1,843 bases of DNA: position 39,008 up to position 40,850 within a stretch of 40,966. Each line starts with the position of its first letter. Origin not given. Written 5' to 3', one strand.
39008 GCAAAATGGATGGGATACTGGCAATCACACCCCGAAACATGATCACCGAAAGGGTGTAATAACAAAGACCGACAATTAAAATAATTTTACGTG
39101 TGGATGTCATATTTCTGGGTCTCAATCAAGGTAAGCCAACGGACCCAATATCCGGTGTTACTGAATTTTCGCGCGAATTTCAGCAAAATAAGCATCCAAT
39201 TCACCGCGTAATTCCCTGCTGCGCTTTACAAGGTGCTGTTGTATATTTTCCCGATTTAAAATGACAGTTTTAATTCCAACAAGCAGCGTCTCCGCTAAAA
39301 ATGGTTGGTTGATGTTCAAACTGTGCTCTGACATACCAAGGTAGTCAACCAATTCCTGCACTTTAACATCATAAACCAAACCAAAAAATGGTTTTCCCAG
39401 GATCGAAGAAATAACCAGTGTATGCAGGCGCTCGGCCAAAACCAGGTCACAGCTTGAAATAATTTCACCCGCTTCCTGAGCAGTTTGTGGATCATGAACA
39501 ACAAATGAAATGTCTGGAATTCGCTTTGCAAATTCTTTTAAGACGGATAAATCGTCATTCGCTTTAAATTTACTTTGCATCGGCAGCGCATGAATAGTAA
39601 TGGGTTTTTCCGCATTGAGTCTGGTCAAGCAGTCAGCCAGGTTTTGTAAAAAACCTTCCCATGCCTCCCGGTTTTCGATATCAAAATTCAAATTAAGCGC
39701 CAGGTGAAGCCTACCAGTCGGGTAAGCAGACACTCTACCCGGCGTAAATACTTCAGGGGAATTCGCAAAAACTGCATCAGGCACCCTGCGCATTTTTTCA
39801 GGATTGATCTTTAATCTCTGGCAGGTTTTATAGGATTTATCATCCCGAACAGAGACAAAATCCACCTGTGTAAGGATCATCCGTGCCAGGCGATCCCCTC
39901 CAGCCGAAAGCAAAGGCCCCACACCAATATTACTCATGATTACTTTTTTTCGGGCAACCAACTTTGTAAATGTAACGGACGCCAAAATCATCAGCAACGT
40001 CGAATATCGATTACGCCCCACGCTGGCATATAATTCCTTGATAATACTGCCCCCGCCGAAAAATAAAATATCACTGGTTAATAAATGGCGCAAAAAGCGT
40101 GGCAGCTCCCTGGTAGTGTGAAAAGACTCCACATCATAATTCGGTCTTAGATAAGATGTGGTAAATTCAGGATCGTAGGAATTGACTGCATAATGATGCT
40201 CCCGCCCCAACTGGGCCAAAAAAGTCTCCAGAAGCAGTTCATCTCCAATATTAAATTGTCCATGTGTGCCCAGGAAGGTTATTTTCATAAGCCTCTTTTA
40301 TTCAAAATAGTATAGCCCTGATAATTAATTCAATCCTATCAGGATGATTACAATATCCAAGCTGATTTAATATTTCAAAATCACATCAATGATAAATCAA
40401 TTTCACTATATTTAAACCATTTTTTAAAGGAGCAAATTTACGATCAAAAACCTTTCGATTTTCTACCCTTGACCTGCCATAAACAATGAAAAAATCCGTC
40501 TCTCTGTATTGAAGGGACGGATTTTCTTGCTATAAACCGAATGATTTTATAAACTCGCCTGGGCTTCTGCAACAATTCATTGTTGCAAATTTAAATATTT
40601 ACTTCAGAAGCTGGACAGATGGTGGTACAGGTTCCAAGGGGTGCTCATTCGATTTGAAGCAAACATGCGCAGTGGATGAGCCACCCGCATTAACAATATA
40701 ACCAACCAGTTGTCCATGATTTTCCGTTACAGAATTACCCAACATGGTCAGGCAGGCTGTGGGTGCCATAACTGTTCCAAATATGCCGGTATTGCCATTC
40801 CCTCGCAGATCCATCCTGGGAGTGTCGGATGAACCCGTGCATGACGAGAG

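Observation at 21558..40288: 18.7-kb unidirectional 14-gene cluster combining glycan assembly, unknown large envelope proteins and two signalling layers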

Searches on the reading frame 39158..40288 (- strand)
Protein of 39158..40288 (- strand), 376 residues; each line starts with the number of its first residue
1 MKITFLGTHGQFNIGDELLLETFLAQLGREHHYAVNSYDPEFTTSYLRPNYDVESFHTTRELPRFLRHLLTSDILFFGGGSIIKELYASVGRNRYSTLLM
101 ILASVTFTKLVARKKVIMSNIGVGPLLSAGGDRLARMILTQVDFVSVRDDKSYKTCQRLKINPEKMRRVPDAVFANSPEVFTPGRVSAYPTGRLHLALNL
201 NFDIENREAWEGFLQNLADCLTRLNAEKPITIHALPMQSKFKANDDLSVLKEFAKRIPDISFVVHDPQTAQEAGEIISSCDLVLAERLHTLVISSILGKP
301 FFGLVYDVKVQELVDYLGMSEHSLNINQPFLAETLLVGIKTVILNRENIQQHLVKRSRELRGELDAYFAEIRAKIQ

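Call 4: search_protein_families(library=pfam, proteins=[window:39158-40288:-], max_evalue=0.01)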
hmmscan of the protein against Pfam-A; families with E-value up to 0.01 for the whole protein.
window:39158-40288:- (376 aa): 1 family
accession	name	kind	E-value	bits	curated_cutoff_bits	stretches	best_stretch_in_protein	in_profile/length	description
PF04230.19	PS_pyruv_trans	-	5.4e-35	122.1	25.3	1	13-307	1-279/280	Polysaccharide pyruvyl transferase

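Call 6: search_protein_families(library=ncbifam, proteins=[window:39158-40288:-], max_evalue=0.01)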
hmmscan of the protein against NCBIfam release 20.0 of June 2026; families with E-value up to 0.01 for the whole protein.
window:39158-40288:- (376 aa): 3 families
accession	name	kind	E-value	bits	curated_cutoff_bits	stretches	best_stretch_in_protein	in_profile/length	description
TIGR03609.1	S_layer_CsaB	equivalog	6.2e-42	144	213.1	1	3-322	2-294/301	polysaccharide pyruvyl transferase CsaB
NF007452.0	PRK10017.1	equivalog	4.2e-12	45.6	399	2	251-355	297-402/426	colanic acid biosynthesis pyruvyl transferase WcaK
TIGR04006.1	wcaK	equivalog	2e-10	40.1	727.1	1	244-328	290-376/426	colanic acid biosynthesis pyruvyl transferase WcaK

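Call 58: search_solved_structures(query=window:39158-40288:-, max_evalue=0.01)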
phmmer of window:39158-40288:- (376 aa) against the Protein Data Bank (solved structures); distinct sequences matched with E-value up to 0.01: 0.

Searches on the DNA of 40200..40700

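Call 66: search_rna_families(source=window, start=40200, end=40700, threshold=evalue, max_evalue=1)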
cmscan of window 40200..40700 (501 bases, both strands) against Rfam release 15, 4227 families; matches with E-value up to 1: 2.
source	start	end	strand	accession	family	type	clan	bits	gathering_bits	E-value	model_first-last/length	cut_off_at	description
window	40334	40403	-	RF01624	ceN27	Gene; snRNA; snoRNA; CD-box;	-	20.7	38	0.4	1-80/80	no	Nematode snoRNA ceN27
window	40403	40472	-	RF02637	EF0408_EF0409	Gene; sRNA;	-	12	440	0.96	152-226/412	no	Enterococcus sRNA EF0408_EF0409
